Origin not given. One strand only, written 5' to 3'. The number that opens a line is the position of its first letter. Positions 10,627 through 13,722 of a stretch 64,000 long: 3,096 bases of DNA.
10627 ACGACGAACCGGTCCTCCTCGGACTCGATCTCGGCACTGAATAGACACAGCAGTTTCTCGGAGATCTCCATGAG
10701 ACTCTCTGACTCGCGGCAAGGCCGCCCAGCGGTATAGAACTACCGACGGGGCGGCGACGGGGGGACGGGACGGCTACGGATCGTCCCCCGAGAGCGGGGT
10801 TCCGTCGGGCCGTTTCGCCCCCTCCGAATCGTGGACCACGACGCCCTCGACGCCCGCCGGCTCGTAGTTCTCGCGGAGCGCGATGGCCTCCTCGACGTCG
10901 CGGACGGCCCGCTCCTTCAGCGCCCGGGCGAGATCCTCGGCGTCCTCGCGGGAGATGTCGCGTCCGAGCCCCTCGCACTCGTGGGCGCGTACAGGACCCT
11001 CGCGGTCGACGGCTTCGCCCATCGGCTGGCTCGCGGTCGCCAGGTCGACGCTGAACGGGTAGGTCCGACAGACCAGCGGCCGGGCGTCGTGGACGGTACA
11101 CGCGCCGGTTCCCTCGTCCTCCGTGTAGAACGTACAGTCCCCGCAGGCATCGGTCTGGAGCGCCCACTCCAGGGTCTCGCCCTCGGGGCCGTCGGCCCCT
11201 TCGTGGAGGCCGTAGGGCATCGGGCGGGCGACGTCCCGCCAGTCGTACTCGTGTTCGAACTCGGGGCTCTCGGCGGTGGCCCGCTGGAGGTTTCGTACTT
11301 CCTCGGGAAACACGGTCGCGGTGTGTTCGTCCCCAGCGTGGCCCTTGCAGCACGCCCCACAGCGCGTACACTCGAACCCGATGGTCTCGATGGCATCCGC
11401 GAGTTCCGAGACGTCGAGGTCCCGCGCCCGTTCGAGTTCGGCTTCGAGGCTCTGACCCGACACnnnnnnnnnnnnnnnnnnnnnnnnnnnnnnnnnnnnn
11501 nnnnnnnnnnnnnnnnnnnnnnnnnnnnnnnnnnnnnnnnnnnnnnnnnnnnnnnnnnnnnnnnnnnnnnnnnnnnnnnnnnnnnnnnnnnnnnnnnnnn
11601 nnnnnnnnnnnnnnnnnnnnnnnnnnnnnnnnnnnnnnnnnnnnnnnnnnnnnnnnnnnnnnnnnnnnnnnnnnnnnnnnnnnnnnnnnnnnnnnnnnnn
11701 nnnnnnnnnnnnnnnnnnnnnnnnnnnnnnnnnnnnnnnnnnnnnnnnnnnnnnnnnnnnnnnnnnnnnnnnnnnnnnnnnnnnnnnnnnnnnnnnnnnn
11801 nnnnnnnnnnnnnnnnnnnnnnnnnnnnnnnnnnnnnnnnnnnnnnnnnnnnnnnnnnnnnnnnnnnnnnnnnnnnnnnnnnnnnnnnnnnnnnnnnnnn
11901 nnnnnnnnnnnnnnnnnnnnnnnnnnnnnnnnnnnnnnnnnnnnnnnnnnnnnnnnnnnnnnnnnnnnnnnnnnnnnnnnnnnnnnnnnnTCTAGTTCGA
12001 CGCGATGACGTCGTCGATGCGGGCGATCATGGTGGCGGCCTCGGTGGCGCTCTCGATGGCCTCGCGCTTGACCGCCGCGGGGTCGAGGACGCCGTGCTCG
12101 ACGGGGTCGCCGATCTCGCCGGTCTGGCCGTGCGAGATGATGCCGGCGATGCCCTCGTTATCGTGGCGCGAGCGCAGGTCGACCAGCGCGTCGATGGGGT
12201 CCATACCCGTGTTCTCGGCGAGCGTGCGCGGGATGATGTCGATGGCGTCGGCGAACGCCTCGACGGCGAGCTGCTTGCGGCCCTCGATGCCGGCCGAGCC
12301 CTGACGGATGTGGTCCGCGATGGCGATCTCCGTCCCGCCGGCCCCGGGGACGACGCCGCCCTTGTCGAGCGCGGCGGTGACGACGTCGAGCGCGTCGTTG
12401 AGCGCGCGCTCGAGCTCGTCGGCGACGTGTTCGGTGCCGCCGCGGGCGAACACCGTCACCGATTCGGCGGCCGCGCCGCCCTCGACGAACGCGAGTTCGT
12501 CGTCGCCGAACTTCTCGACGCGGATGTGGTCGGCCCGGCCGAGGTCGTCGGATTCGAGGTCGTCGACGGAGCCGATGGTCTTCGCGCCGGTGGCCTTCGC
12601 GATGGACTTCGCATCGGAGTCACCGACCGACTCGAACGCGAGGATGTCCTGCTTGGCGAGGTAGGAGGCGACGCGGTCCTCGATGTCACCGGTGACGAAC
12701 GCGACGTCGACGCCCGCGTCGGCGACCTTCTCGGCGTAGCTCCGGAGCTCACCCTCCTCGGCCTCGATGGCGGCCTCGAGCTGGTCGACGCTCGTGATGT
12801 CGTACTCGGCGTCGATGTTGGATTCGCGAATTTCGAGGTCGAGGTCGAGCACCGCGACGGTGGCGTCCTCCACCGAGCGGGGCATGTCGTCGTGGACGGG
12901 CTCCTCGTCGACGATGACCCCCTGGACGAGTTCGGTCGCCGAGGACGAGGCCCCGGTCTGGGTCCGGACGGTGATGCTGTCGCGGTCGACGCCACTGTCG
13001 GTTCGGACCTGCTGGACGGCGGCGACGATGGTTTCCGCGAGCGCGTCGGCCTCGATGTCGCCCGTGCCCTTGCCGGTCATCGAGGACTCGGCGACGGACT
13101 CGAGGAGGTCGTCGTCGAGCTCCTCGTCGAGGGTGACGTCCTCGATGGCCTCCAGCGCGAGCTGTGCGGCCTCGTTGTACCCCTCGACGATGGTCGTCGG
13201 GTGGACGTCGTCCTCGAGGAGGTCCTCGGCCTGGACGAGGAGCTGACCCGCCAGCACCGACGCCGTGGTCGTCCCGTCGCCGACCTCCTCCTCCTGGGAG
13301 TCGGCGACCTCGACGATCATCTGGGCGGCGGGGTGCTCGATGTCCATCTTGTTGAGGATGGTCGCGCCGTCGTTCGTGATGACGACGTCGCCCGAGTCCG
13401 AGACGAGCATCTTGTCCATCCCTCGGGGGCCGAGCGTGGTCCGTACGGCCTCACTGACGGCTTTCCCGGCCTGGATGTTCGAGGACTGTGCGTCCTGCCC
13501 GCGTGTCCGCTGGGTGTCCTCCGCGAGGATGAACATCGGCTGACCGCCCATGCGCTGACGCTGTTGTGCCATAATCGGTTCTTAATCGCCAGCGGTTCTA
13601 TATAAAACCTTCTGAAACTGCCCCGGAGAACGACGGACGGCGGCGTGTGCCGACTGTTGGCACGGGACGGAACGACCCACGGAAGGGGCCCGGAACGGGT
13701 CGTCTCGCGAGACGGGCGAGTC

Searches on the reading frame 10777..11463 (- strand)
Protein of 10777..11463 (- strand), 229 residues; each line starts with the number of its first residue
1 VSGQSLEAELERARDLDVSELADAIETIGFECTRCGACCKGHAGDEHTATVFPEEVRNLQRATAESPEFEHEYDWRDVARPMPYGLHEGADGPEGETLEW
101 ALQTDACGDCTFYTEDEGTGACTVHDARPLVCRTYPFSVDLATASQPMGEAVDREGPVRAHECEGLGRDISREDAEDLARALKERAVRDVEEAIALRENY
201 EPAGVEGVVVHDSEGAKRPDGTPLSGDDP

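Call 101: search_protein_families(library=pfam, proteins=[window:10777-11463:-])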
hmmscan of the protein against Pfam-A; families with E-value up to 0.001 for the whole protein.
window:10777-11463:- (229 aa): 1 family
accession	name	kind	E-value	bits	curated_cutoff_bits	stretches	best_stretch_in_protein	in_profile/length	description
PF03692.20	CxxCxxCC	-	6.7e-13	49.6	23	1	31-144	1-73/85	Putative zinc- or iron-chelating domain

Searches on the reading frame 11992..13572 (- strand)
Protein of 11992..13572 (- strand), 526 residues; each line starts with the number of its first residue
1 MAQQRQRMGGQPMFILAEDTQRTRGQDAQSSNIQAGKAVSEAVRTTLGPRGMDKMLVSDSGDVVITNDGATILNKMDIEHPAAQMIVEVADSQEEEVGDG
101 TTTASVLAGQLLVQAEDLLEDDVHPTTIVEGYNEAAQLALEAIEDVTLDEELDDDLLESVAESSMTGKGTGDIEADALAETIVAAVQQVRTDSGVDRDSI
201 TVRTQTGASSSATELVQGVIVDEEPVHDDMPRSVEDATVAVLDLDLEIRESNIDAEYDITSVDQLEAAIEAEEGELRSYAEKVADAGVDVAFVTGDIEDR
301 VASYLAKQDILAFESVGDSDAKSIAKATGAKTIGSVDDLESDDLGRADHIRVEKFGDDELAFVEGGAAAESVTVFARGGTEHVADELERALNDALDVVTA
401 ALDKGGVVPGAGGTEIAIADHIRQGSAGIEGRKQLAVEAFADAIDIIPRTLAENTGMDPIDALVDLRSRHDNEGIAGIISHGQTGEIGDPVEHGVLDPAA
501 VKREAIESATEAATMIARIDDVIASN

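Call 10: find_encoding_contigs(protein=window:11992-13572:-, flank=10000, max_places=6)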
Protein window:11992-13572:- (526 aa): no gene with exactly this product is on record in the collection.

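Call 43: find_homologous_proteins(query=window:11992-13572:-, max_evalue=1e-100)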
Query window:11992-13572:- (526 aa): 7867 proteins with E <= 1e-100 among 8000 candidates; the best 120 are listed.
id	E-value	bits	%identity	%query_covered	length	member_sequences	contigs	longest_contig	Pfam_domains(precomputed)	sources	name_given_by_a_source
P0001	0.0e+0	1034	96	100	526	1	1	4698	PF00118.30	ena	-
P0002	0.0e+0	1033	99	98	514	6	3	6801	PF00118.30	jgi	jgi:thermosome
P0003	0.0e+0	1027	96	100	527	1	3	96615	PF00118.30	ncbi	ncbi:MAG: thermosome subunit alpha [Haloarculaceae archaeon]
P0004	0.0e+0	1024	98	98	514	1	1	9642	PF00118.30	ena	-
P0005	0.0e+0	1023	97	99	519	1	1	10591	PF00118.30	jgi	jgi:thermosome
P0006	0.0e+0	1019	96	99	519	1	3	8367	PF00118.30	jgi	jgi:thermosome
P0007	0.0e+0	1009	96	98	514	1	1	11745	PF00118.30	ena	-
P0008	1.2e-297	1005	96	98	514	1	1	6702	PF00118.30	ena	-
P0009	1.7e-296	1002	96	98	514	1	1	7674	PF00118.30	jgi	jgi:thermosome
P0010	1.4e-295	999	95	98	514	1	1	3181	PF00118.30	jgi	jgi:thermosome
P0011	3.4e-295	997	95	98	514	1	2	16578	PF00118.30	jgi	jgi:thermosome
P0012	2.6e-293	991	93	99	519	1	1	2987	PF00118.30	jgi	-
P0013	4.8e-293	990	93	99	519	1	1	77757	PF00118.30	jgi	-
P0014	1.8e-291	985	95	98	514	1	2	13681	PF00118.30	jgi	jgi:thermosome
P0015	5.4e-291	983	94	98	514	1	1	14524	PF00118.30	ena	-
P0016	2.1e-289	978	93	98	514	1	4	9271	PF00118.30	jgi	jgi:thermosome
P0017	1.1e-286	969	91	99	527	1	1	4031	PF00118.30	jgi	-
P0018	1.0e-284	963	92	98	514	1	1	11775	PF00118.30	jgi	jgi:thermosome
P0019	1.6e-284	962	92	98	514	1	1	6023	PF00118.30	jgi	jgi:thermosome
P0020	5.0e-276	934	87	99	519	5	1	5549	PF00118.30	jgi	-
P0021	5.4e-274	927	87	98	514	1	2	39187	PF00118.30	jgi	jgi:thermosome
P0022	5.7e-269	911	86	99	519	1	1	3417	PF00118.30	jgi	-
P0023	6.4e-269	911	85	100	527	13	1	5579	PF00118.30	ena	-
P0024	7.0e-266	901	84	98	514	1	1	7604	PF00118.30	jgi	jgi:thermosome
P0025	1.2e-263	893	83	98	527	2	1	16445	PF00118.30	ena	-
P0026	1.9e-262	889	83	99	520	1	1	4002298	PF00118.30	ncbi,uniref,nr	ncbi:thermosome subunit alpha [Halorarius litoreus]|uniref:thermosome subunit alpha n=1 Tax=Halorari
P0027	2.4e-262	889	83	98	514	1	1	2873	PF00118.30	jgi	jgi:thermosome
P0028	9.4e-262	887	81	100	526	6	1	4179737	PF00118.30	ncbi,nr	nr:thermosome subunit alpha [Haloglomus halophilum]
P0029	2.2e-261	886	82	100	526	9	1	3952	PF00118.30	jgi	-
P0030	4.7e-259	878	80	100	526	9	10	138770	PF00118.30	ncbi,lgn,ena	-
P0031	7.3e-259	878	79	100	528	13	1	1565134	PF00118.30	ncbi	-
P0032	8.3e-259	877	79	100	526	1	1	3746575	PF00118.30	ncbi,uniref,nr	ncbi:thermosome subunit [Natronomonas salina]|uniref:thermosome subunit alpha n=1 Tax=Natronomonas s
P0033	2.1e-258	876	80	100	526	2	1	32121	PF00118.30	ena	-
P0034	5.8e-257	871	80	99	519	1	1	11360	PF00118.30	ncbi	ncbi:MAG: thermosome subunit alpha [Haloglomus sp.]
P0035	6.8e-257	871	80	100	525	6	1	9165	PF00118.30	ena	-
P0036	7.8e-257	871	80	100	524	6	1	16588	PF00118.30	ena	-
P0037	1.7e-256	870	79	100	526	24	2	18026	PF00118.30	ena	-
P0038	4.4e-256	868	79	100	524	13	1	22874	PF00118.30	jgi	jgi:thermosome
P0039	5.7e-256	868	79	100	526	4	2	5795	PF00118.30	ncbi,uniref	ncbi:thermosome subunit alpha [Natronomonas sp.]|uniref:thermosome subunit alpha n=1 Tax=Natronomona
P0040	1.1e-255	867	79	100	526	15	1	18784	PF00118.30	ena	-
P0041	3.1e-254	862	80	98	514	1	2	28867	PF00118.30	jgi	jgi:thermosome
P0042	5.6e-254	861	78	100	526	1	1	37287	PF00118.30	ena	-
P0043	7.5e-254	861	78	100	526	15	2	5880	PF00118.30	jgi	jgi:thermosome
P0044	2.1e-253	859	79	100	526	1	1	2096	PF00118.30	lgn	-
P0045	3.7e-253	859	78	100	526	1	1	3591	PF00118.30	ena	-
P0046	7.1e-253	858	78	100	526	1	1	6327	PF00118.30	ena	-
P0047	8.2e-253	858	79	100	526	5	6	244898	PF00118.30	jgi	-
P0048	1.7e-252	857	78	100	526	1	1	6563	PF00118.30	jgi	-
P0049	2.2e-252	856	78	100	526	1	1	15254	PF00118.30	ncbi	-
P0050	3.4e-252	856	76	100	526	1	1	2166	PF00118.30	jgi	jgi:thermosome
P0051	3.9e-251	852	77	100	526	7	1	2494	PF00118.30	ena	-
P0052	5.9e-251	851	79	100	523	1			PF00118.30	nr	nr:thermosome subunit alpha [Halomarina sp. BCD28]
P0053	7.7e-251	851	79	100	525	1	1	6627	PF00118.30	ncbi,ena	-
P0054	8.2e-251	851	77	100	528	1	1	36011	PF00118.30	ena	-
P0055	9.6e-251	851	80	98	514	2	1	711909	PF00118.30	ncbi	-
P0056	1.0e-250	851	80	98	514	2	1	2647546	PF00118.30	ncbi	-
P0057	1.0e-250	851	78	100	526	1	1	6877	PF00118.30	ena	-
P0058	1.9e-250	850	78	100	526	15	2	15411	PF00118.30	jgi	-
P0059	5.2e-250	848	78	100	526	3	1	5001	PF00118.30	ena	-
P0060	1.2e-249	847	77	100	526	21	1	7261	PF00118.30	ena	-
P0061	1.7e-249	847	77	100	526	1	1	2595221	PF00118.30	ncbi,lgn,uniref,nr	ncbi:thermosome subunit 3 [Natronomonas pharaonis DSM 2160]|uniref:Thermosome subunit 3 n=1 Tax=Natr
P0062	2.4e-249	846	77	100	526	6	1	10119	PF00118.30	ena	-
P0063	2.7e-249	846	78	100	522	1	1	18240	PF00118.30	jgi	jgi:thermosome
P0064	7.0e-249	845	76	100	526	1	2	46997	PF00118.30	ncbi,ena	-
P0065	3.0e-248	842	77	100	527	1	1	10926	PF00118.30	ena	-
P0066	3.7e-248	842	77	100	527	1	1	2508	PF00118.30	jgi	jgi:thermosome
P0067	5.3e-248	842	77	100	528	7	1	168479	PF00118.30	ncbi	-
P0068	8.8e-248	841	76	100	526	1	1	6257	PF00118.30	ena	-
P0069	1.8e-247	840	79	98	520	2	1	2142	PF00118.30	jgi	jgi:thermosome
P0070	2.9e-247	839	78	99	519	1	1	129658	PF00118.30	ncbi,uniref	ncbi:thermosome subunit alpha [Halosegnis sp.]|uniref:thermosome subunit alpha n=1 Tax=Halosegnis sp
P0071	3.2e-247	839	76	100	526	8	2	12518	PF00118.30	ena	-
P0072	1.6e-246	837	79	98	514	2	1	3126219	PF00118.30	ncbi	-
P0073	2.6e-246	836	77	99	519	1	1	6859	PF00118.30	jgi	-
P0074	3.8e-246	836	79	98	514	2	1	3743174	PF00118.30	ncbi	-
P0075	4.0e-246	836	78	100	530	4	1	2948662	PF00118.30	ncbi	-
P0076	6.7e-246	835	75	100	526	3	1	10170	PF00118.30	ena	-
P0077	1.6e-245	834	77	99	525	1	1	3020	PF00118.30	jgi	jgi:thermosome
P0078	1.9e-245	833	76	100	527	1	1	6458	PF00118.30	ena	-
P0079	3.6e-244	829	78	99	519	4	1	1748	PF00118.30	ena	-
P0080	5.5e-243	825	75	100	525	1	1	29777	PF00118.30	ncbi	ncbi:MAG: thermosome subunit alpha [Natronomonas sp.]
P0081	1.7e-242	824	78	98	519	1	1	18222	PF00118.30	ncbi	ncbi:MAG: thermosome subunit alpha [Haloarculaceae archaeon]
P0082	2.2e-242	823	78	98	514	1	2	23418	PF00118.30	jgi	jgi:thermosome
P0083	2.6e-242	823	76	99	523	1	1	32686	PF00118.30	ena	-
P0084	3.2e-242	823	75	100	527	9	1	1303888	PF00118.30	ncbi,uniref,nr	ncbi:thermosome subunit [Halomicrobium zhouii]|uniref:Thermosome subunit n=2 Tax=Halomicrobium zhoui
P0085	7.9e-242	821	74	100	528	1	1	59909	PF00118.30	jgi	-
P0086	1.1e-241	821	75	100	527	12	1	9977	PF00118.30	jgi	jgi:archaeal chaperonin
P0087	1.6e-241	820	77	99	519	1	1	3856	PF00118.30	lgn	-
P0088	1.7e-241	820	76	100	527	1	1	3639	PF00118.30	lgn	-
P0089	1.9e-241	820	77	98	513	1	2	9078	PF00118.30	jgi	jgi:thermosome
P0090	2.1e-241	820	78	98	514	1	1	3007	PF00118.30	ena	-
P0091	5.3e-241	819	78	98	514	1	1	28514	PF00118.30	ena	-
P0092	6.1e-241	818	85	90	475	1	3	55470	PF00118.30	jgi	jgi:thermosome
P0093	8.7e-241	818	76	99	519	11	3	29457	PF00118.30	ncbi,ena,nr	ncbi:thermosome subunit [Halobacteriales archaeon QH_7_66_36]|nr:MAG: thermosome subunit [Halobacter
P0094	9.5e-241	818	75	100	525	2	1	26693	PF00118.30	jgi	jgi:thermosome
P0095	1.9e-240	817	76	99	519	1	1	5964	PF00118.30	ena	-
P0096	1.9e-240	817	85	90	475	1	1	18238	PF00118.30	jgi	jgi:thermosome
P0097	2.0e-240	817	76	99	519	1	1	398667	PF00118.30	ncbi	ncbi:thermosome subunit alpha [Halobacteriales archaeon Cl-PHB]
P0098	2.9e-240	816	74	100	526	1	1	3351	PF00118.30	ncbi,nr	ncbi:MAG TPA: thermosome subunit alpha [Halococcus sp.]|nr:thermosome subunit alpha [Halococcus sp.]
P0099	3.3e-240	816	78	98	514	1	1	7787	PF00118.30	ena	-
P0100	5.4e-240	815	77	98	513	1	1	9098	PF00118.30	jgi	jgi:thermosome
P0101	6.0e-240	815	76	98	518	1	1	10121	PF00118.30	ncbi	-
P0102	6.3e-240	815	75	99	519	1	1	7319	PF00118.30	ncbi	-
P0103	7.0e-240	815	76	98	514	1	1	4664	PF00118.30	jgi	jgi:thermosome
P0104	7.0e-240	815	75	99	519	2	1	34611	PF00118.30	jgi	jgi:thermosome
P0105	1.3e-239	814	75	100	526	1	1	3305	PF00118.30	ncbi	-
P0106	1.4e-239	814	75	100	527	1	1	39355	PF00118.30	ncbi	-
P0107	2.3e-239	813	76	100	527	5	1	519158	PF00118.30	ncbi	-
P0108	2.3e-239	813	75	100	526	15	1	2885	PF00118.30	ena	-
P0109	5.8e-239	812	76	100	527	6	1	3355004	PF00118.30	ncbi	-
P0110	8.3e-239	811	76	100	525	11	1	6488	PF00118.30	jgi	jgi:thermosome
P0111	9.4e-239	811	77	100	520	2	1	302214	PF00118.30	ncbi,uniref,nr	ncbi:thermosome [Halorientalis regularis]|uniref:Thermosome n=2 Tax=Halorientalis regularis TaxID=66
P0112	1.3e-238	811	76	99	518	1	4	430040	PF00118.30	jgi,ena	-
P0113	1.7e-238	810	74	100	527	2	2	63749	PF00118.30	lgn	-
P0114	2.3e-238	810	76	99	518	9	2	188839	PF00118.30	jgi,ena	-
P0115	2.8e-238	810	74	100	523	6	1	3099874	PF00118.30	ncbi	-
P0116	3.2e-238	809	74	100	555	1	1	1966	PF00118.30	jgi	jgi:thermosome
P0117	3.2e-238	809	75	100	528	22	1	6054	PF00118.30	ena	-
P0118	3.5e-238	809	76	100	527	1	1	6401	PF00118.30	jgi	jgi:thermosome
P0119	3.6e-238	809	77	98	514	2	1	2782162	PF00118.30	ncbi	-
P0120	5.4e-238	809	76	100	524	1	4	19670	PF00118.30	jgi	jgi:thermosome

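Call 44: find_encoding_contigs(protein=P0003, flank=4000, max_places=2)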
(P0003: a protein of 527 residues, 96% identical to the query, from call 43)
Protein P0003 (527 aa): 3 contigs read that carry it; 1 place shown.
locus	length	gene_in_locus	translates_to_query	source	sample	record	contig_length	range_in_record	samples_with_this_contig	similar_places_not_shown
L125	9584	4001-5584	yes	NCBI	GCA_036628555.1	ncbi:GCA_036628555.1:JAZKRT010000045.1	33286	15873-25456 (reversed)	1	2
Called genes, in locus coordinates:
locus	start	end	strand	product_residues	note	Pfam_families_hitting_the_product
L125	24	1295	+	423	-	PF02492:cobW, PF07683:CobW_C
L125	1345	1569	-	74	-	-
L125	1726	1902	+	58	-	-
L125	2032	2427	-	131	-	PF10604:Polyketide_cyc2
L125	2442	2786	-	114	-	-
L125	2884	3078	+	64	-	-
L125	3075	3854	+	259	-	PF02811:PHP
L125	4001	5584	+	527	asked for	PF00118:Cpn60_TCP1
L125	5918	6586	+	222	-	PF03692:CxxCxxCC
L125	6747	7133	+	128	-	PF01938:TRAM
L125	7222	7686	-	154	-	-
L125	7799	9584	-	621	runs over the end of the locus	PF07676:PD40 (faint), PF26549:Tricorn_N (weak), PF26550:Tricorn_2nd (faint), PF05448:AXE1 (faint), PF01738:DLH, PF12146:Hydrolase_4 (weak), PF20434:BD-FAE, PF00326:Peptidase_S9, +2 more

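Call 45: find_encoding_contigs(protein=P0013, flank=4000, max_places=2)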
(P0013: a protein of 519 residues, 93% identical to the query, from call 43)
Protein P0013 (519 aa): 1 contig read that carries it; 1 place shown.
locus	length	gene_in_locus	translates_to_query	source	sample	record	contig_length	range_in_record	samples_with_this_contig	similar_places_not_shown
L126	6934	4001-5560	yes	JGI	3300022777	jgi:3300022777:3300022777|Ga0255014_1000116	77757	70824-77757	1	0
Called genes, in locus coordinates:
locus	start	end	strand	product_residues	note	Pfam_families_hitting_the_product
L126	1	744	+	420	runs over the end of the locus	PF02492:cobW, PF07683:CobW_C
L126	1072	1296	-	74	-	-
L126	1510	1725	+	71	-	-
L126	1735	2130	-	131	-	PF10604:Polyketide_cyc2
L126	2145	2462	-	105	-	-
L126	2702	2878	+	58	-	-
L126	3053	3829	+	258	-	PF02811:PHP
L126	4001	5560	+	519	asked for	PF00118:Cpn60_TCP1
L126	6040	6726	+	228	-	PF03692:CxxCxxCC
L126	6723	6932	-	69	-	?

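Call 46: find_encoding_contigs(protein=P0021, flank=4000, max_places=2)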
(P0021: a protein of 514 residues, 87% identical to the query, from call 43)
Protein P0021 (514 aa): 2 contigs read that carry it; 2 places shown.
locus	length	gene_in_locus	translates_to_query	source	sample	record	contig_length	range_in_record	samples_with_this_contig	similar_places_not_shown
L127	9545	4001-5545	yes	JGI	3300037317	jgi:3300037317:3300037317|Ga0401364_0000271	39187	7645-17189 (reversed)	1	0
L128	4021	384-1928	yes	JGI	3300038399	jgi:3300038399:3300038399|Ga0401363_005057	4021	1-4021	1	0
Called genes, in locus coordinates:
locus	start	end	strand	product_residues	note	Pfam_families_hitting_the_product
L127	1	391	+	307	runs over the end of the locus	PF00535:Glycos_transf_2, PF13641:Glyco_tranf_2_3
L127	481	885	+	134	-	-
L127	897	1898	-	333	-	PF01551:Peptidase_M23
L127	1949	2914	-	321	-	PF24038:DUF7347, PF24042:DUF7351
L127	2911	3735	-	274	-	-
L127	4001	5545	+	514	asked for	PF00118:Cpn60_TCP1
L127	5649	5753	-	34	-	-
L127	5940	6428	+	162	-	PF01035:DNA_binding_1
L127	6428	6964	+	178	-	-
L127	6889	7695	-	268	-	PF02517:Rce1-like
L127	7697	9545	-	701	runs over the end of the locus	PF00493:MCM (faint), PF01078:Mg_chelatase, PF05496:RuvB_N (faint), PF13654:AAA_32 (weak), PF00158:Sigma54_activat, PF20436:LonB_AAA-LID (weak), PF05362:Lon_C, PF13541:ChlI, +3 more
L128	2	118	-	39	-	?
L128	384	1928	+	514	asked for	PF00118:Cpn60_TCP1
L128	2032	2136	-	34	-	-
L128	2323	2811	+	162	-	PF01035:DNA_binding_1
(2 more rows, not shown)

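Call 84: find_encoding_contigs(protein=P0003, flank=10000, max_places=1)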
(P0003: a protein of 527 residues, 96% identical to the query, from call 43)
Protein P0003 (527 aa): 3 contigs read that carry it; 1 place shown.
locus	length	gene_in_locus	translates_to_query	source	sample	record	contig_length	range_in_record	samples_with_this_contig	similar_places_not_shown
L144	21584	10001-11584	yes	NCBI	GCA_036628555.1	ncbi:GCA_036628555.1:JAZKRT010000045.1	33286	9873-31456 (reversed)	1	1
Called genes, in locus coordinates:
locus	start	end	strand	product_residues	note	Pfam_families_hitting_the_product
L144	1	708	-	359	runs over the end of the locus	PF02073:Peptidase_M29, PF26233:NicX (weak)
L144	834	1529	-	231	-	PF19146:DUF5828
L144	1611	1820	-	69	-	PF26029:DUF8007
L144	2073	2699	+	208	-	PF26226:DUF8052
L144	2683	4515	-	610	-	PF02554:CstA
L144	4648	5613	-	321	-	PF01656:CbiA, PF02374:ArsA_ATPase, PF13614:AAA_31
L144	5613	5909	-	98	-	PF25952:DUF7990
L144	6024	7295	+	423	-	PF02492:cobW, PF07683:CobW_C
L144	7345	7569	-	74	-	-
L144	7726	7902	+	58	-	-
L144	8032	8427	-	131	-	PF10604:Polyketide_cyc2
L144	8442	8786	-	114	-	-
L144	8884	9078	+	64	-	-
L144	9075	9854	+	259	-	PF02811:PHP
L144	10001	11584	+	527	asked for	PF00118:Cpn60_TCP1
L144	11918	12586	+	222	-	PF03692:CxxCxxCC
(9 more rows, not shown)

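Call 85: find_encoding_contigs(protein=P0013, flank=10000, max_places=1)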
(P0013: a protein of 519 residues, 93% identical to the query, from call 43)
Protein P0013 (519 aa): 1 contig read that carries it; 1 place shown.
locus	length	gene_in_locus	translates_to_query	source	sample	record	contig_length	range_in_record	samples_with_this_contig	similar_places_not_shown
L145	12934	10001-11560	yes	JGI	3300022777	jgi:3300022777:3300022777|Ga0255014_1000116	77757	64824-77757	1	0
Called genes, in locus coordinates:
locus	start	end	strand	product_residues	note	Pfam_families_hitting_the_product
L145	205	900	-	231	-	PF19146:DUF5828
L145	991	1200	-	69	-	PF26029:DUF8007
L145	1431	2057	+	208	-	PF26226:DUF8052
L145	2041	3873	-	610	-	PF02554:CstA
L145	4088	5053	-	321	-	PF01656:CbiA, PF02374:ArsA_ATPase, PF13614:AAA_31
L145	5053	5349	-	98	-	PF25952:DUF7990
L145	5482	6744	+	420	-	PF02492:cobW, PF07683:CobW_C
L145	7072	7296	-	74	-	-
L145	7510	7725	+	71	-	-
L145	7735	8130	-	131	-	PF10604:Polyketide_cyc2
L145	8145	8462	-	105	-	-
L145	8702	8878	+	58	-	-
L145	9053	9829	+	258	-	PF02811:PHP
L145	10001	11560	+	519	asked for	PF00118:Cpn60_TCP1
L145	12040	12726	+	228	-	PF03692:CxxCxxCC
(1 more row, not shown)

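Call 113: find_encoding_contigs(protein=P0026, flank=3000, max_places=1)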
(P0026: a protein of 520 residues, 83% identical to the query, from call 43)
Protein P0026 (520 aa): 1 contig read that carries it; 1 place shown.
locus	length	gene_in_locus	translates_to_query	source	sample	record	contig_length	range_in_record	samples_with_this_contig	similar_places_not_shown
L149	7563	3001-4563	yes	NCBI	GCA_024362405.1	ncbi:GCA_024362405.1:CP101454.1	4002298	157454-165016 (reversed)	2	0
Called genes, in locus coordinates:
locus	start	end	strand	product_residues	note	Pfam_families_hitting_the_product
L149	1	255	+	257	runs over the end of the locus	PF00753:Lactamase_B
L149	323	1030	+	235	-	PF01209:Ubie_methyltran, PF08003:Methyltransf_9, PF13489:Methyltransf_23, PF13847:Methyltransf_31, PF08241:Methyltransf_11, PF08242:Methyltransf_12, PF13649:Methyltransf_25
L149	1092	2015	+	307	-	PF00535:Glycos_transf_2, PF13641:Glyco_tranf_2_3 (faint)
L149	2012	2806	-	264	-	PF04909:Amidohydro_2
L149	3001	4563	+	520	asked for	PF00118:Cpn60_TCP1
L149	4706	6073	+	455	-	PF00324:AA_permease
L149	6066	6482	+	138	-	-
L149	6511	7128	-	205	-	PF03458:Gly_transporter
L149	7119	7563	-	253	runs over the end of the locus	PF01887:SAM_HAT_N, PF20257:SAM_HAT_C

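Call 114: find_encoding_contigs(protein=P0028, flank=3000, max_places=1)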
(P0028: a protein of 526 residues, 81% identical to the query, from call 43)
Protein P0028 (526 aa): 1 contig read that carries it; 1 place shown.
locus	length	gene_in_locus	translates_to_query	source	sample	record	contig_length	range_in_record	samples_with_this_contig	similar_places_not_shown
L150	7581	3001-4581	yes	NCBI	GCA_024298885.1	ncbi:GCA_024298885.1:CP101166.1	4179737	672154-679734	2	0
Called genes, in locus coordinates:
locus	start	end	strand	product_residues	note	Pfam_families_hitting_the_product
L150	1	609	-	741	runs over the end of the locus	PF02359:CDC48_N, PF02933:CDC48_2, PF05496:RuvB_N (weak), PF00004:AAA, PF13191:AAA_16 (weak), PF17862:AAA_lid_3, PF00004:AAA, PF17862:AAA_lid_3, +24 more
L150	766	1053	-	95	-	-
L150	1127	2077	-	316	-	PF25231:DUF7847, PF06790:UPF0259 (weak)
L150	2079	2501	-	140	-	PF23439:DUF7124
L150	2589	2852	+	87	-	-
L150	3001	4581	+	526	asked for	PF00118:Cpn60_TCP1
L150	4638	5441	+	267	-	-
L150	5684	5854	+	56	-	PF23137:HVO_0758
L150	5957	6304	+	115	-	-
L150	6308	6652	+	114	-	-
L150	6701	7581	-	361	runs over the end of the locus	PF25927:DUF7972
